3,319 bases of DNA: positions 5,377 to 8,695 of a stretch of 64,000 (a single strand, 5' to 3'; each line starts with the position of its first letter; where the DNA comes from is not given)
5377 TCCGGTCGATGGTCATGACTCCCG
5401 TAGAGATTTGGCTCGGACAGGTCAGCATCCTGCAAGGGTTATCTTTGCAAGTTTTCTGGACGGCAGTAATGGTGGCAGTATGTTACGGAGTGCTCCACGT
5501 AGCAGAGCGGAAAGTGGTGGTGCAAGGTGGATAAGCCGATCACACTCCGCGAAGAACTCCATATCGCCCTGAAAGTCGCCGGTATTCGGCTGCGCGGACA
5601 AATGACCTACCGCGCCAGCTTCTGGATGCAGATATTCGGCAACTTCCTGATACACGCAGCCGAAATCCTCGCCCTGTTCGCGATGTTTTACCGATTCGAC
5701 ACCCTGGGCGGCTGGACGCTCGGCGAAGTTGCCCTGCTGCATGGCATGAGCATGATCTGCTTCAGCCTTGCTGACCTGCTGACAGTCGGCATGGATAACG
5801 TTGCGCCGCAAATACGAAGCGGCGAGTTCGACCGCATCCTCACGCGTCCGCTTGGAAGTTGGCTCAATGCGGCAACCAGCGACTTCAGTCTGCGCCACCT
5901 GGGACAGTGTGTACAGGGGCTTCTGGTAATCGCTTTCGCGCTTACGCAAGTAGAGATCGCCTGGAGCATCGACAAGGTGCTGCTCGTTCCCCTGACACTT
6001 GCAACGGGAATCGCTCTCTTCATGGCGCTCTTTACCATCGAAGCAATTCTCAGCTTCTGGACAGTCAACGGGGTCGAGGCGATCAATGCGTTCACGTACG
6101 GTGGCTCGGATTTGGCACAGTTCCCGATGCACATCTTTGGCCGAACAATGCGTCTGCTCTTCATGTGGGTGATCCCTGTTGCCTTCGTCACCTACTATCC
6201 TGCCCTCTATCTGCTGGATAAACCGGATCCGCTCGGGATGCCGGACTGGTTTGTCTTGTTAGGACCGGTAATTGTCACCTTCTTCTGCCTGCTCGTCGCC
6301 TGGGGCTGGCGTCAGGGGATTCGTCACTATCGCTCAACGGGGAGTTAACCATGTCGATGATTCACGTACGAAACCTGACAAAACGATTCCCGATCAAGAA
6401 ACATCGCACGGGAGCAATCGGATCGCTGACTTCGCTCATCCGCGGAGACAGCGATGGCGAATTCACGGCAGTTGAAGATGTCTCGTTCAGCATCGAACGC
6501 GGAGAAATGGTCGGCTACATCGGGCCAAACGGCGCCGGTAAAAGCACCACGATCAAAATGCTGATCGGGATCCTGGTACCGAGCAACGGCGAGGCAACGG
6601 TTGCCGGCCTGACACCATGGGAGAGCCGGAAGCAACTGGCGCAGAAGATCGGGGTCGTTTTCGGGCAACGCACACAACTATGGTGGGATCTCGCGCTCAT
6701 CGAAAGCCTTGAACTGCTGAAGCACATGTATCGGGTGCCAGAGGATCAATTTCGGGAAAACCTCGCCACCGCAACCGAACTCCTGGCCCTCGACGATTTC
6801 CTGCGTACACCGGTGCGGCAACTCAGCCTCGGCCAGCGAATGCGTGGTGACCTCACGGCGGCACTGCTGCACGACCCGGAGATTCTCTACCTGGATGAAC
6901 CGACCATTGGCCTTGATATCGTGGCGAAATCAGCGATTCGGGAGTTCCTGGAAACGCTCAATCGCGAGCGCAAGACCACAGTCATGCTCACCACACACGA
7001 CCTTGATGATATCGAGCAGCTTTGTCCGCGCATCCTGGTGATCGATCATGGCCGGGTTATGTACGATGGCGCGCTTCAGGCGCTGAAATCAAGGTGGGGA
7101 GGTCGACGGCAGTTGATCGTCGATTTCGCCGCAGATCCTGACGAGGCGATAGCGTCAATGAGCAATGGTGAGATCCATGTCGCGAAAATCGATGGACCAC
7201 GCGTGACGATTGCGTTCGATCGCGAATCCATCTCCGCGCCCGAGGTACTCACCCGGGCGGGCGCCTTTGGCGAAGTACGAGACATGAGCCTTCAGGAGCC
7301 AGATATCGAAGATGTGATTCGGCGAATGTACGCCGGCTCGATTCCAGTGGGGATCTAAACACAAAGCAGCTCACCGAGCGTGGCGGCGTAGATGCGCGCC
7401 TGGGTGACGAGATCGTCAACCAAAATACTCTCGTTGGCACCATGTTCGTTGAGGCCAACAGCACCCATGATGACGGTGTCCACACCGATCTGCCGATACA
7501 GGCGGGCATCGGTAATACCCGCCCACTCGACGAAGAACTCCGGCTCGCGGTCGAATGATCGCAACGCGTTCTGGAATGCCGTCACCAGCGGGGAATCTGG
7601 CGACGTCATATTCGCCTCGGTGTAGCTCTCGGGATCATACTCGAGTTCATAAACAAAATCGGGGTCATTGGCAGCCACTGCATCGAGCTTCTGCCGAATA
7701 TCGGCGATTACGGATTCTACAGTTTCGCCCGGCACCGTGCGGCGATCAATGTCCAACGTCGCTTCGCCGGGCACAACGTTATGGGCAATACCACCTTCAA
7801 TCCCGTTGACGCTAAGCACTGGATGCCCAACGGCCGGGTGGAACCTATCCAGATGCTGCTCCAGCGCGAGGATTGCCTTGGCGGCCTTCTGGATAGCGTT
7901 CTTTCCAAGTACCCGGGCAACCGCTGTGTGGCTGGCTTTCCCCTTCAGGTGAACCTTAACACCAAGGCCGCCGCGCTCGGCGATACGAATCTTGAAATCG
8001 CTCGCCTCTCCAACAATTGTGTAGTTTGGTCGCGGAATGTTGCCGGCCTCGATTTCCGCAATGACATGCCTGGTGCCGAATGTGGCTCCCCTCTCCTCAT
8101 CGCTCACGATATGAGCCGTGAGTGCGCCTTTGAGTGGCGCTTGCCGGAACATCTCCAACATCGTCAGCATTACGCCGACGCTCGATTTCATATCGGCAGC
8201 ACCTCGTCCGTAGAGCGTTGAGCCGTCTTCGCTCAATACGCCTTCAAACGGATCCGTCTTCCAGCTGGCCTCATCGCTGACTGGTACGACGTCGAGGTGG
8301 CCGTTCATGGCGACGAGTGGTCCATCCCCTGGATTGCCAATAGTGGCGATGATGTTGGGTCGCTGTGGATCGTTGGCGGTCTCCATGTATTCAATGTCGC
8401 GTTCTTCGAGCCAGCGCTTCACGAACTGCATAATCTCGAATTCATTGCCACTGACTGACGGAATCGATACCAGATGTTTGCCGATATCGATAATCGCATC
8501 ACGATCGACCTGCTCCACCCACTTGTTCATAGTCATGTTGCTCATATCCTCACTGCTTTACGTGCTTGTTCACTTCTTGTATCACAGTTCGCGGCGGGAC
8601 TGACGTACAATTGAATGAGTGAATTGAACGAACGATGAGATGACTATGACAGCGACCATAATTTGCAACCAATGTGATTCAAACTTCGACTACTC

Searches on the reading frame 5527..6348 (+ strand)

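Call 40: search_protein_families(library=pfam, proteins=[window:5527-6348:+], max_evalue=0.0001)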
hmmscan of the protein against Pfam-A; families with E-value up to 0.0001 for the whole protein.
window:5527-6348:+ (273 aa): 1 family
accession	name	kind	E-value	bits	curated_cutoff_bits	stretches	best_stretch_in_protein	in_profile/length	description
PF06182.17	ABC2_membrane_6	-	4.7e-50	170.9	22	1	41-272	2-229/229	ABC-2 family transporter protein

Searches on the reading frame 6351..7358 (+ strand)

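Call 40: search_protein_families(library=pfam, proteins=[window:6351-7358:+], max_evalue=0.0001)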
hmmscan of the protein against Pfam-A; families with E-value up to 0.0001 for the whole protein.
window:6351-7358:+ (335 aa): 2 families
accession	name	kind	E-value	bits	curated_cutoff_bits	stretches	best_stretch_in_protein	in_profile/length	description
PF00005.33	ABC_tran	-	2.4e-25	90.2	25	1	42-185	2-136/137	ABC transporter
PF13304.12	AAA_21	-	3.2e-11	44.3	27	1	153-217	233-299/304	AAA domain, putative AbiEii toxin, Type IV TA system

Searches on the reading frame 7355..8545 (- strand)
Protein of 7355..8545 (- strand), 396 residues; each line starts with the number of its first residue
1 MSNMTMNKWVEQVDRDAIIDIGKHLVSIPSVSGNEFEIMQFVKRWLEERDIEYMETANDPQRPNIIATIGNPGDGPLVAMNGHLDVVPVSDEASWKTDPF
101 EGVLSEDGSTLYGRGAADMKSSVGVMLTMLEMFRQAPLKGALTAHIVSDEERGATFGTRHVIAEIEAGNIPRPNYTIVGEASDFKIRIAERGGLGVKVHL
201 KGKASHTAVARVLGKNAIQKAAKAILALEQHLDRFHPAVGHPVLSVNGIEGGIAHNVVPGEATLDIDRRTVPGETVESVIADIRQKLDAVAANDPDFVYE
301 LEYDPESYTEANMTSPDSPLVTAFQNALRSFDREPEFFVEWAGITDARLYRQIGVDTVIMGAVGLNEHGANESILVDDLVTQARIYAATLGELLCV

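Call 40: search_protein_families(library=pfam, proteins=[window:7355-8545:-], max_evalue=0.0001)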
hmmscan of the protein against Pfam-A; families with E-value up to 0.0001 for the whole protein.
window:7355-8545:- (396 aa): 3 families
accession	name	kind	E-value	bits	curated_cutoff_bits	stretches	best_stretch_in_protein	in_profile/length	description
PF01546.33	Peptidase_M20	-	5e-28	98.9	24.6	1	80-390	2-204/206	Peptidase family M20/M25/M40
PF07687.19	M20_dimer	-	5.1e-23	81.5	21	1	188-294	1-106/107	Peptidase dimerisation domain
PF04389.22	Peptidase_M28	-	2.6e-05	24.5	21.3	1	64-162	1-77/193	Peptidase family M28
